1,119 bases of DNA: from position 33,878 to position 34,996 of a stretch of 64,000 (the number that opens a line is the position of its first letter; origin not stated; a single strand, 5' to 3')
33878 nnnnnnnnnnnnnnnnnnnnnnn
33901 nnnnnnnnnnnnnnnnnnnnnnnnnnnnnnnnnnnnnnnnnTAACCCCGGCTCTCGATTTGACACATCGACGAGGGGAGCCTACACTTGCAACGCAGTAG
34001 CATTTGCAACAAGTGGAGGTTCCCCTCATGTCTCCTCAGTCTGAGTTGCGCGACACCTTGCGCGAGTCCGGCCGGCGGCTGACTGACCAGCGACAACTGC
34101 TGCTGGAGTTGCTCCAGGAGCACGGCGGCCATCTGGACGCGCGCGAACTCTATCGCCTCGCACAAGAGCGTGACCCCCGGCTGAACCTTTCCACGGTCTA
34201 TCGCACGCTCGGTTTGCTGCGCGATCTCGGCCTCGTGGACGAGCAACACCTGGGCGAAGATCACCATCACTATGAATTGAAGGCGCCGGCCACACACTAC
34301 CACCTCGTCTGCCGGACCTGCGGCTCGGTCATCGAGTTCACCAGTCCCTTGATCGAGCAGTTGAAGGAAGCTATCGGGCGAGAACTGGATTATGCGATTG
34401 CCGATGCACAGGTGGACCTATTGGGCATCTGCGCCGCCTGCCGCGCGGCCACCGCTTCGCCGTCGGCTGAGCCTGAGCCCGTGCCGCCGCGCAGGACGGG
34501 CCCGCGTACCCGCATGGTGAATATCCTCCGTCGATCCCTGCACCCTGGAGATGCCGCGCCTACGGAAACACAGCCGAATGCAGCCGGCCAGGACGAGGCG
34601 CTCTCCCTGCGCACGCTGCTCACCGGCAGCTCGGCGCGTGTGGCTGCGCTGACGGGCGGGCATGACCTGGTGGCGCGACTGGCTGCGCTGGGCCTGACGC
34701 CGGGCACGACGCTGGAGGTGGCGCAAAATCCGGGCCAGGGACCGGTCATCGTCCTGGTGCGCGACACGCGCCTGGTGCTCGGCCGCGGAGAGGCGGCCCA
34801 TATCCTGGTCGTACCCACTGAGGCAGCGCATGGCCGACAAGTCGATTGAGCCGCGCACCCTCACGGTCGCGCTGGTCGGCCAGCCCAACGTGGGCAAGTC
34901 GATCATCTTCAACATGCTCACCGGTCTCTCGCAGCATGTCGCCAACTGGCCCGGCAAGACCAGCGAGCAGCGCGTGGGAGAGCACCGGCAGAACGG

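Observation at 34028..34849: Fur-family regulator fused to a FeoA domain, overlapping feoB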

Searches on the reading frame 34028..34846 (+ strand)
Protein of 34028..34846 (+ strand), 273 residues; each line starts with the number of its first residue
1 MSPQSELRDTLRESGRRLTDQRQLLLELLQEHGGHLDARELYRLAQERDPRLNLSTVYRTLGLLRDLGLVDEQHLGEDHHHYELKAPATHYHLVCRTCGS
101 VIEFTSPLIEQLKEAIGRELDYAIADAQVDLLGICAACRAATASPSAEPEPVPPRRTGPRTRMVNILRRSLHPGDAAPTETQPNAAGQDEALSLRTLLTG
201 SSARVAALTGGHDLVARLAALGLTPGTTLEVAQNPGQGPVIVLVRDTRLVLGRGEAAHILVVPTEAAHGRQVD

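Call 3: search_protein_families(library=pfam, proteins=[window:34028-34846:+], max_evalue=1)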
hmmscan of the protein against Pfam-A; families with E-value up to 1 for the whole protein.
window:34028-34846:+ (273 aa): 4 families
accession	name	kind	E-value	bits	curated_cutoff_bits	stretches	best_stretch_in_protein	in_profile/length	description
PF01475.25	FUR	-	1.2e-31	109.8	23.1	1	14-130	2-119/121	Ferric uptake regulator family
PF04023.20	FeoA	-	5.4e-18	65.3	23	1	193-262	2-73/74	FeoA domain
PF13565.12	HTH_32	-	0.017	16.1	33.7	1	19-61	31-73/73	Homeodomain-like domain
PF08271.17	Zn_Ribbon_TF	-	0.069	13.1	29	1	86-105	13-32/43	TFIIB zinc-binding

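Call 4: search_protein_families(library=ncbifam, proteins=[window:34028-34846:+], max_evalue=1)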
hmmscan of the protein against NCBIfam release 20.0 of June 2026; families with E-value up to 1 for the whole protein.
window:34028-34846:+ (273 aa): 10 families
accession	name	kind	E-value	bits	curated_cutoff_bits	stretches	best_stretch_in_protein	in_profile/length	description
NF051892.1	TransRegFurBacil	equivalog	3.3e-27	95.4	220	1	7-141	8-146/149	ferric iron uptake transcriptional regulator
NF052545.1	TransRegPerRClab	equivalog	2.9e-22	79.2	180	1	6-140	3-136/138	transcriptional regulator PerR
NF006999.0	PRK09462.1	equivalog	3.5e-19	68.8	146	1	9-139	6-137/148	ferric iron uptake transcriptional regulator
NF051891.1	TransRegFurHelico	equivalog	1.5e-18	67.1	200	1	6-140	13-147/148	ferric iron uptake transcriptional regulator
NF047406.1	TransRegPerRTherm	equivalog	1.5e-17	64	200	1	16-141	4-128/130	manganese-dependent transcriptional regulator PerR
NF008646.0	PRK11639.1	equivalog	6.8e-12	45.4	167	1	15-144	21-152/171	zinc uptake transcriptional repressor Zur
NF045677.1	FeRespRegIrr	equivalog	4.4e-09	36.5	170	1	9-104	2-97/127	Fur family transcriptional regulator Irr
NF045678.1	TransRegIrrA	equivalog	1.4e-08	34.7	150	1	4-95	6-97/138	iron response transcriptional regulator IrrA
NF047462.1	FUR_perox_PerRA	exception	3.9e-06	27.4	200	1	9-120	10-118/142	peroxide-responsive transcriptional repressor PerRA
NF047407.1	TransRegMntRTherm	equivalog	0.0017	18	350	1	174-262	137-224/227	manganese-dependent transcriptional regulator MntR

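Call 5: find_homologous_proteins(query=window:34028-34846:+)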
Query window:34028-34846:+ (273 aa): 156 proteins with E <= 0.001 among 8000 candidates; the best 120 are listed.
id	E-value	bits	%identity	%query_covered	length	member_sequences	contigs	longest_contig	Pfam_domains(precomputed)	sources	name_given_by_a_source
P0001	5.3e-173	592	100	100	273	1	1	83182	PF01475.26,PF04023.21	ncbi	-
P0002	1.3e-148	512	87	100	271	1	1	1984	PF01475.26,PF04023.21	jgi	jgi:Fur family transcriptional regulator, ferric uptake regulator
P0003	1.9e-143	495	84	99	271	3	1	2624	PF01475.26,PF04023.21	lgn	-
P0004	6.3e-143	493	85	100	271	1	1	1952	PF01475.26,PF04023.21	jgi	-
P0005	1.8e-140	485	86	99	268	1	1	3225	PF01475.26,PF04023.21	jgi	-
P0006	2.5e-140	484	85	99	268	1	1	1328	PF01475.26,PF04023.21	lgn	-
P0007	4.9e-136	470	83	98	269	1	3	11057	PF01475.26,PF04023.21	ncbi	-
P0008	5.1e-134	464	82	100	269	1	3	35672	PF01475.26,PF04023.21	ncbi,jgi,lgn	-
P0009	9.5e-134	463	81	100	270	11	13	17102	PF01475.26,PF04023.21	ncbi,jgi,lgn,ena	-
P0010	3.2e-114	399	74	96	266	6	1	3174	PF01475.26,PF04023.21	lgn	-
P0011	6.2e-114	398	70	99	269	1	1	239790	PF01475.26,PF04023.21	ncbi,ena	-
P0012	1.4e-112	394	70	100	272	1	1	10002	PF01475.26,PF04023.21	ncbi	-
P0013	1.7e-112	393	71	98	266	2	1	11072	PF01475.26,PF04023.21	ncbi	-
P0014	6.4e-110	385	70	98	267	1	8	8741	PF01475.26,PF04023.21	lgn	-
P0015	7.7e-110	385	71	99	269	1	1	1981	PF01475.26,PF04023.21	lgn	-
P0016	7.8e-110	385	68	100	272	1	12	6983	PF01475.26,PF04023.21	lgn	-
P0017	5.3e-107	375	68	99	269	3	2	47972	PF01475.26,PF04023.21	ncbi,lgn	-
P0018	1.3e-106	374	69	96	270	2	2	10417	PF01475.26,PF04023.21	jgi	jgi:Fur family transcriptional regulator, ferric uptake regulator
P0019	1.6e-106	374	68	97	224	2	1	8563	PF01475.26,PF04023.21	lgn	-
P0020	7.1e-106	372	67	98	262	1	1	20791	PF01475.26,PF04023.21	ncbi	-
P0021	1.4e-105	371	67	98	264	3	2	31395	PF01475.26,PF04023.21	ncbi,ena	-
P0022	1.4e-101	357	68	99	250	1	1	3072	PF01475.26,PF04023.21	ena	-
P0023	3.9e-101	356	69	98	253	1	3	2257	PF01475.26,PF04023.21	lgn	-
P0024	1.2e-100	355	63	98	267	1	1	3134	PF01475.26,PF04023.21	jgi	jgi:Fe2+ or Zn2+ uptake regulation protein/Fe2+ transport system protein FeoA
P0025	5.5e-74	267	86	48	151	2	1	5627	PF01475.26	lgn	-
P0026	2.5e-65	239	71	56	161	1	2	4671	PF01475.26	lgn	-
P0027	5.0e-65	238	50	96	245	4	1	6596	PF01475.26,PF04023.21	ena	-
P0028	6.6e-64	234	48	99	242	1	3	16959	PF01475.26,PF04023.21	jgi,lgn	-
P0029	1.3e-63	233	47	98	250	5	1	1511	PF01475.26,PF04023.21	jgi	jgi:Fur family ferric uptake transcriptional regulator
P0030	2.1e-63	232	47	99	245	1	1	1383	PF01475.26,PF04023.21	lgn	-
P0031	2.4e-63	232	47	96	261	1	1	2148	PF01475.26,PF04023.21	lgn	-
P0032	3.9e-63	232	47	98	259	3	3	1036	PF01475.26,PF04023.21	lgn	-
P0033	4.1e-63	231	46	99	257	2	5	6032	PF01475.26,PF04023.21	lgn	-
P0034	1.0e-62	230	47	99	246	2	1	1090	PF01475.26,PF04023.21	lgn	-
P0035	1.4e-62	230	47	99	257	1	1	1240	PF01475.26,PF04023.21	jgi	jgi:Fe2+ or Zn2+ uptake regulation protein/Fe2+ transport system protein FeoA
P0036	2.3e-62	229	48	98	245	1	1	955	PF01475.26,PF04023.21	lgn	-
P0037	2.6e-62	229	46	98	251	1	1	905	PF01475.26,PF04023.21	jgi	jgi:Fur family ferric uptake transcriptional regulator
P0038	2.8e-62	229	48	93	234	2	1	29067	PF01475.26,PF04023.21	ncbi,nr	ncbi:MAG: transcriptional repressor [Chloroflexi bacterium]|nr:transcriptional repressor [Chloroflex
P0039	5.1e-62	228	46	99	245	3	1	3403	PF01475.26,PF04023.21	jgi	-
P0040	5.2e-61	225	46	98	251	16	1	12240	PF01475.26,PF04023.21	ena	-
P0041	4.0e-60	222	46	99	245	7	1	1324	PF01475.26,PF04023.21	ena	-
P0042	8.0e-60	221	46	97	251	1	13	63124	PF01475.26,PF04023.21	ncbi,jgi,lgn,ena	-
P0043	4.1e-59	218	66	55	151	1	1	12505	PF01475.26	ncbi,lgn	-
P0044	6.7e-56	208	44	93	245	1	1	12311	PF01475.26,PF04023.21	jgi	jgi:Fur family transcriptional regulator, ferric uptake regulator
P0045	5.3e-55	205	67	51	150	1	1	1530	PF01475.26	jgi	jgi:Fe2+ or Zn2+ uptake regulation protein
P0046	5.5e-55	205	44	92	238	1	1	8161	PF01475.26,PF04023.21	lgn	-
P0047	1.1e-54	204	45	92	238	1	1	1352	PF01475.26,PF04023.21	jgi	jgi:Fe2+ or Zn2+ uptake regulation protein/Fe2+ transport system protein FeoA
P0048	1.2e-54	204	45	92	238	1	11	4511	PF01475.26,PF04023.21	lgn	-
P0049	7.7e-54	201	46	92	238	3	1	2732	PF01475.26,PF04023.21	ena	-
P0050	2.1e-53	200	43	92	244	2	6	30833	PF01475.26,PF04023.21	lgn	-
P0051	1.7e-52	197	42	92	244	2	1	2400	PF01475.26,PF04023.21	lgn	-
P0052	2.2e-52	196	43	94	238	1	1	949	PF01475.26,PF04023.21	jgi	jgi:Fur family ferric uptake transcriptional regulator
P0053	2.3e-52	196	61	53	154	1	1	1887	PF01475.26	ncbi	-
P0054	1.0e-51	194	61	53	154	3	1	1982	PF01475.26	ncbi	-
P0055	1.4e-51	194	43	92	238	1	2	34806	PF01475.26,PF04023.21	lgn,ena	-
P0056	2.6e-51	193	62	52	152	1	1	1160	PF01475.26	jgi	jgi:Fur family transcriptional regulator, ferric uptake regulator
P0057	3.2e-51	192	64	54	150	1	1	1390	PF01475.26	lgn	-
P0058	7.7e-50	188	57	56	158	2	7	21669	PF01475.26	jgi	jgi:Fe2+ or Zn2+ uptake regulation protein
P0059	1.0e-49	188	64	49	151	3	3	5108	PF01475.26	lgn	-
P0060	1.4e-49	187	55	56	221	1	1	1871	PF01475.26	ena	-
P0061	5.2e-49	185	61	50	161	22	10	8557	PF01475.26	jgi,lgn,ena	jgi:Fe2+ or Zn2+ uptake regulation protein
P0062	8.3e-49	185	61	50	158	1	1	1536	PF01475.26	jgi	jgi:Fur family transcriptional regulator, ferric uptake regulator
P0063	1.4e-48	184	58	55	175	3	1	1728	PF01475.26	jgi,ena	-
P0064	3.1e-48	183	60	50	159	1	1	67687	PF01475.26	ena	-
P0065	4.0e-47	179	54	55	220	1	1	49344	PF01475.26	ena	-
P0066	1.7e-46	177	56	54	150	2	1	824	PF01475.26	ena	-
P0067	6.0e-46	175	59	49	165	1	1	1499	PF01475.26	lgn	-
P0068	6.8e-46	175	58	51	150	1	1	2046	PF01475.26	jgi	jgi:Fur family transcriptional regulator, ferric uptake regulator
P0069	1.8e-45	174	57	52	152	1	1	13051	PF01475.26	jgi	jgi:Fur family ferric uptake transcriptional regulator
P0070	2.4e-45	173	57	53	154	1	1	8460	PF01475.26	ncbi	-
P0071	3.4e-45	173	53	54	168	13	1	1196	PF01475.26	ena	-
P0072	3.9e-45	173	56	53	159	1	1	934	PF01475.26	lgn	-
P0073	4.2e-45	172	37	95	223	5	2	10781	PF01475.26,PF04023.21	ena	-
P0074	1.3e-43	168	56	53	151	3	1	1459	PF01475.26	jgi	jgi:Fur family transcriptional regulator, ferric uptake regulator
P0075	7.1e-42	162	61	47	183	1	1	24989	PF01475.26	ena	-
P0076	1.6e-38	151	52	47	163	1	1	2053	PF01475.26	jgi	jgi:Fur family ferric uptake transcriptional regulator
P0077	9.3e-38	148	52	45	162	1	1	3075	PF01475.26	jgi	jgi:Fe2+ or Zn2+ uptake regulation protein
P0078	1.3e-37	148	52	48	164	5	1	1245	PF01475.26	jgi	jgi:Fur family ferric uptake transcriptional regulator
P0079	1.8e-37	147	52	49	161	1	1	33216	PF01475.26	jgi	-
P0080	2.7e-36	144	50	52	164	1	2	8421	PF01475.26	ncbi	ncbi:MAG: Fur family transcriptional regulator [Chloroflexota bacterium]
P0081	3.8e-36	143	47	51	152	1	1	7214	PF01475.26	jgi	-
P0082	3.8e-36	143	50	49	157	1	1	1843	PF01475.26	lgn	-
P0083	6.8e-36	142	50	51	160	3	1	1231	PF01475.26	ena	-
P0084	1.8e-35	141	49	52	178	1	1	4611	PF01475.26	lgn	-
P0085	4.1e-35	140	49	51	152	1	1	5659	PF01475.26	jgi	-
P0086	1.2e-34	138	48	52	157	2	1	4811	PF01475.26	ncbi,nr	ncbi:MAG: transcriptional repressor [Chloroflexota bacterium]|nr:transcriptional repressor [Chlorofl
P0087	2.3e-34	137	50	49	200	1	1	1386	PF01475.26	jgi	jgi:Fur family ferric uptake transcriptional regulator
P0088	3.2e-34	137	49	48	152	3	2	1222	PF01475.26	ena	-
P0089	4.6e-34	136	52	45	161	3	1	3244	PF01475.26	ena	-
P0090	1.5e-32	131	48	52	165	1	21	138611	PF01475.26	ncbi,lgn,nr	ncbi:MAG: transcriptional repressor [Bryobacteraceae bacterium]|nr:transcriptional repressor [Bryoba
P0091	3.0e-32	130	46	53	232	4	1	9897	PF01475.26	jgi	-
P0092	1.2e-31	128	52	46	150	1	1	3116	PF01475.26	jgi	jgi:Fur family transcriptional regulator, ferric uptake regulator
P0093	2.5e-31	127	39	81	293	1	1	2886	PF01475.26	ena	-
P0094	4.9e-31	126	48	38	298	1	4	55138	PF01475.26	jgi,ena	-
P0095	6.0e-31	126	43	56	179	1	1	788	PF01475.26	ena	-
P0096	6.9e-31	126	48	49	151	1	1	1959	PF01475.26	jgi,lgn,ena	-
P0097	7.1e-31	126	43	54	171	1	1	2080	PF01475.26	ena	-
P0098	8.0e-31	126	55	42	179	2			PF01475.26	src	-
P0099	1.4e-30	125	47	51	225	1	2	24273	PF01475.26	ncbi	-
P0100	2.7e-30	124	46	51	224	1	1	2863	PF01475.26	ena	-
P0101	6.0e-30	123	55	40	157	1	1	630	PF01475.26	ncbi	-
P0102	1.1e-29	122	48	53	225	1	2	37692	PF01475.26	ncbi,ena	-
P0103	1.5e-28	118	44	52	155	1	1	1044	PF12840.14,PF01475.26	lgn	-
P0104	1.7e-28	118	44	54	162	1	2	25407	PF01475.26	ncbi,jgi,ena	-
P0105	3.9e-28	117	46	48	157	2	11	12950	PF01475.26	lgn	-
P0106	4.3e-28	117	46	48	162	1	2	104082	PF01475.26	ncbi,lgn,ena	-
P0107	7.8e-28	116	40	55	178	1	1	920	PF01475.26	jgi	jgi:Fur family ferric uptake transcriptional regulator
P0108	2.1e-27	114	42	52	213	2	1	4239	PF25212.3,PF01475.26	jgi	-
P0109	2.1e-27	114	43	51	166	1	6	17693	PF01475.26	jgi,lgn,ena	jgi:Fur family ferric uptake transcriptional regulator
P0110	3.4e-27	114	41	55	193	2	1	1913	PF01475.26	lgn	-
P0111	4.1e-27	113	43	53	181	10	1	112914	PF01475.26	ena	-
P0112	1.2e-26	112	42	55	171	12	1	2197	PF01475.26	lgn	-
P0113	2.3e-25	108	36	55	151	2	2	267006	PF01475.26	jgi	jgi:Fur family ferric uptake transcriptional regulator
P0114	1.2e-23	102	42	53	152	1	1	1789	PF01475.26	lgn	-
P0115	6.7e-22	96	40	54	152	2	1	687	PF01475.26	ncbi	-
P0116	1.1e-21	96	37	48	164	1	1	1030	PF01475.26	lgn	-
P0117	1.1e-20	92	37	54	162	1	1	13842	PF01475.26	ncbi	-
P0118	3.2e-20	91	41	53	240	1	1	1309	PF01475.26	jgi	-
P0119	1.9e-19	88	37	58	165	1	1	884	PF01475.26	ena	-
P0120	2.2e-19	88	58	29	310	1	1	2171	PF12840.14,PF09339.17,PF02742.22,PF01325.26,PF04023.21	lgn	-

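Call 9: find_related_loci(query=window:34028-34846:+, collection=genome_contigs, flank=6000)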
Query window:34028-34846:+ (273 aa) in genome_contigs; peptide patterns used: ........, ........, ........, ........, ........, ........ (x = any residue, [..] = any of these).
207 stretches matched a pattern; 26 encode a relative of the query (tblastn E <= 1e-3); 26 distinct loci.
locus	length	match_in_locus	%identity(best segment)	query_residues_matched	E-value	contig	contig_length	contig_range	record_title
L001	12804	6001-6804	82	1-271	4e-133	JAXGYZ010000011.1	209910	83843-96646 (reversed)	MAG: Anaerolineae bacterium isolate AnMBR.bin525 bin525_11, whole genome shotgun sequence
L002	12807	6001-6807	81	1-273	4e-133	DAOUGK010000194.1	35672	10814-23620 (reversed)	MAG TPA_asm: Anaerolineae bacterium isolate R69_164 k135_27595, whole genome shotgun sequence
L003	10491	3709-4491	67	1-267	4e-112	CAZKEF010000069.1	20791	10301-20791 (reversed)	MAG TPA_asm: uncultured Anaerolineales bacterium isolate binchicken_co22_195 genome assembly, contig: NODE_2733_length_2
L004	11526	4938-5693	71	1-254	2e-111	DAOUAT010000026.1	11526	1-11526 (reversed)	MAG TPA_asm: Anaerolineae bacterium isolate H66_683 k113_77686, whole genome shotgun sequence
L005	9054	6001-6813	70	1-272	1e-107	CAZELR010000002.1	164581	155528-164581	MAG TPA_asm: uncultured Anaerolineales bacterium isolate binchicken_co115_154 genome assembly, contig: NODE_138_length_1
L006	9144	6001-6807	68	1-269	2e-105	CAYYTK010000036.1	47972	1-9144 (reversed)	MAG TPA_asm: uncultured Anaerolineales bacterium isolate binchicken_co66_292 genome assembly, contig: NODE_1330_length_4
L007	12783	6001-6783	68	1-267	2e-102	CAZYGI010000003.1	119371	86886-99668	MAG TPA_asm: uncultured Anaerolineales bacterium isolate binchicken_co115_307 genome assembly, contig: NODE_264_length_1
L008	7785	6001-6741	46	1-265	6e-70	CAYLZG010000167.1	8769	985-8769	MAG TPA_asm: uncultured Anaerolineales bacterium isolate SRP239243_co2_359 genome assembly, contig: NODE_14085_length_87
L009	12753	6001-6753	47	1-268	3e-70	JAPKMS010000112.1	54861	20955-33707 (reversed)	MAG: Anaerolineae bacterium isolate MO66 k75_139498, whole genome shotgun sequence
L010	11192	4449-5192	47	1-273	2e-67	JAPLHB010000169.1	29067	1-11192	MAG: Chloroflexota bacterium isolate LacPavin_0920_WC70_MAG_64_18 LacPavin_0920_WC70_scaffold_1148882, whole genome shot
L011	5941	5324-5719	86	1-132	9e-66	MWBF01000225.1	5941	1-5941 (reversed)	MAG: Chloroflexi bacterium ADurb.Bin325 BWY52_contig000225, whole genome shotgun sequence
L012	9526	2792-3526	46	1-269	6e-65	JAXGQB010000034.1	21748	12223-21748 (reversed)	MAG: Anaerolineae bacterium isolate AnMBR.bin316 bin316_34, whole genome shotgun sequence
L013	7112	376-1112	74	6-264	1e-64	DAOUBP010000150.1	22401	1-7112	MAG TPA_asm: Anaerolineae bacterium isolate H71_738 k91_696022, whole genome shotgun sequence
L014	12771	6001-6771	46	1-269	1e-62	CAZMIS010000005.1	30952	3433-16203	MAG TPA_asm: uncultured Anaerolineales bacterium isolate binchicken_co111_72 genome assembly, contig: NODE_2811_length_3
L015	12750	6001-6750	48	7-268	1e-61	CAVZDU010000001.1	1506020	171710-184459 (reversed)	MAG: uncultured Chloroflexia bacterium isolate MFD05942.bin.2.46 genome assembly, contig: contig_18765, whole genome sho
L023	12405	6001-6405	50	5-138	7e-40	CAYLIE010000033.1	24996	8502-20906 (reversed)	MAG TPA_asm: uncultured Anaerolineales bacterium isolate binchicken_co294_77 genome assembly, contig: NODE_2351_length_2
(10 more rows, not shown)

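Call 24: predict_structure(alignment_id=A1)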
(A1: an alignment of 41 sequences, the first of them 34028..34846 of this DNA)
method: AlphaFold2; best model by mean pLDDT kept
length: 273 residues; sequences in the alignment: 41
mean_pLDDT: 80.1   pTM: 0.46
mean pLDDT of the five models: 80.1, 79.3, 78.9, 78.5, 77.0
residues with pLDDT >= 90: 119; 70-90: 91; 50-70: 24; < 50: 39
segments of 3 or more residues with pLDDT < 50: 153-165, 167-178, 180-187, 269-273
pLDDT, mean of each block of 10 residues (from residue 1): 70 87 92 89 97 95 90 78 77 81 80 93 84 88 64 46 44 44 50 95 96 89 95 92 94 95 71 38
secondary structure, 60 per line:
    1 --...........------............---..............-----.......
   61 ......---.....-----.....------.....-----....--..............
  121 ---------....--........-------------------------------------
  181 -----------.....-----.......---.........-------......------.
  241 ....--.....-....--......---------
elements in order: H3-13 H20-31 E35-37 H38-48 H54-66 E70-74 E80-84 E91-95 E101-104 H107-120 E130-133 H136-143 E202-208 H212-220 E228-233 E240-244 E247-251 H253-256 E259-264

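Call 30: search_protein_families(library=pfam, proteins=[P0120, P0093, P0094, P0099], max_evalue=0.01)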
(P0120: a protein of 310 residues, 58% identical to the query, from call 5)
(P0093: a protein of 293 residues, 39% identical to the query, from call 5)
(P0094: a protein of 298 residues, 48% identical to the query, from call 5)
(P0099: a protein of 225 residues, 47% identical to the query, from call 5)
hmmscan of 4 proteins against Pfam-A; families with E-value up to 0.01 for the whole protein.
P0120 (310 aa): 9 families
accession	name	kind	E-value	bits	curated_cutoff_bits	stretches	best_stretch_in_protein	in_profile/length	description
PF04023.20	FeoA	-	3e-32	110.9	23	2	229-297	2-72/74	FeoA domain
PF02742.21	Fe_dep_repr_C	-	7.7e-30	103.1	27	1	63-131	1-69/70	Iron dependent repressor, metal binding and dimerisation domain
PF01325.25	Fe_dep_repress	-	1.3e-15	57.8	26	1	1-58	1-58/60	Iron dependent repressor, N-terminal DNA binding domain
PF09339.16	HTH_IclR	-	1.1e-05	25.5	22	1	16-55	12-51/52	IclR helix-turn-helix domain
PF12840.13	HTH_20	-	3.7e-05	24.1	27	1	19-52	15-48/51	Helix-turn-helix domain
PF01047.28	MarR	-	6.9e-05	23.1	24.6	1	21-52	16-47/59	MarR family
PF12802.13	MarR_2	-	0.00038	21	27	1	18-52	16-50/61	MarR family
PF13545.12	HTH_Crp_2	-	0.0014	19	27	1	22-62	22-61/70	Crp-like helix-turn-helix domain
PF25213.1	HVO_A0261_N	-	0.0046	17.2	35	1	19-71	21-72/86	HVO_A0261 N-terminal domain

P0093 (293 aa): 1 family
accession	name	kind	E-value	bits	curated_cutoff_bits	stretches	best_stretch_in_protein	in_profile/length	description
PF01475.25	FUR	-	1.4e-19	70.8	23.1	1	16-96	39-119/121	Ferric uptake regulator family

P0094 (298 aa): 2 families
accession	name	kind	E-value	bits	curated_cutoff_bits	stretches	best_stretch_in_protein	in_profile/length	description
PF01475.25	FUR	-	1.8e-27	96.3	23.1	1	132-244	6-119/121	Ferric uptake regulator family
PF13565.12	HTH_32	-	7e-05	23.7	33.7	1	123-175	21-73/73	Homeodomain-like domain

P0099 (225 aa): 4 families
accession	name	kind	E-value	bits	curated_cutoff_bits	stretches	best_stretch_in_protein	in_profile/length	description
PF01475.25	FUR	-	3.1e-27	95.6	23.1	1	14-125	3-120/121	Ferric uptake regulator family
PF14749.11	Acyl-CoA_ox_N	-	0.00026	21.9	25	1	5-73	3-68/120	Acyl-coenzyme A oxidase N-terminal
PF13565.12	HTH_32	-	0.0055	17.7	33.7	0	19-58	32-72/73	Homeodomain-like domain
PF25212.1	HVO_A0114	-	0.006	16.8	27.6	0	17-74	20-72/84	HVO_A0114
